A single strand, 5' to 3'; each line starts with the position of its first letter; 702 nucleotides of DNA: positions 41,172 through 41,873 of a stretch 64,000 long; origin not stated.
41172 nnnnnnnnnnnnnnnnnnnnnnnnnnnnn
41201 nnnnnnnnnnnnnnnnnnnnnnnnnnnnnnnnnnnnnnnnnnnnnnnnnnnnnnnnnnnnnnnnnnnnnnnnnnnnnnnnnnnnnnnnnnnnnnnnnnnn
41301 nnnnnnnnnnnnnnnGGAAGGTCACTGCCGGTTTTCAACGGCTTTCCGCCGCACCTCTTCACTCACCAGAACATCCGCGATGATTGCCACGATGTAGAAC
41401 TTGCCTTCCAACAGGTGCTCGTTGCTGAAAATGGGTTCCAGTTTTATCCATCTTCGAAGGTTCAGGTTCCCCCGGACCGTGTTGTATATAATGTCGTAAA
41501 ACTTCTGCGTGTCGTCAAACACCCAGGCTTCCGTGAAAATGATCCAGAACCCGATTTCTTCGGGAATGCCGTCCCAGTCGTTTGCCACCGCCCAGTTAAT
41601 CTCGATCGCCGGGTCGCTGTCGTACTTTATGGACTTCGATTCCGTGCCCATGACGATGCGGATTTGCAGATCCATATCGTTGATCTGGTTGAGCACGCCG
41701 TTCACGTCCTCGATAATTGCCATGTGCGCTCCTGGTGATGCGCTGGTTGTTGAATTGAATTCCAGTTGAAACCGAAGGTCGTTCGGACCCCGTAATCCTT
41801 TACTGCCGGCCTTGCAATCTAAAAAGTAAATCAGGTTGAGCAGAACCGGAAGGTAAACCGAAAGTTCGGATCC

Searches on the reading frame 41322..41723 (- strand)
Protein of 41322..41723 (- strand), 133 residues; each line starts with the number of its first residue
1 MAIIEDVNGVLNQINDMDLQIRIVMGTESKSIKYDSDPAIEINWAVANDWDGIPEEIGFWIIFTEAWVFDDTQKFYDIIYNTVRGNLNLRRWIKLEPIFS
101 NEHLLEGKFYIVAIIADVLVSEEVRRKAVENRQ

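Call 3: search_protein_families(library=pfam, proteins=[window:41322-41723:-], max_evalue=0.1)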
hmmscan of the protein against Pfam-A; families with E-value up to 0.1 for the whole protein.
window:41322-41723:- (133 aa): 0 families

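Call 4: search_protein_families(library=ncbifam, proteins=[window:41322-41723:-], max_evalue=0.1)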
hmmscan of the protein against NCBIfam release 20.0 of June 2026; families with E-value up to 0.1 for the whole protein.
window:41322-41723:- (133 aa): 0 families

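Call 49: search_protein_families(library=pfam, proteins=[window:41322-41723:-], max_evalue=0.1)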
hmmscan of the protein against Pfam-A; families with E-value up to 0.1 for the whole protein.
window:41322-41723:- (133 aa): 0 families
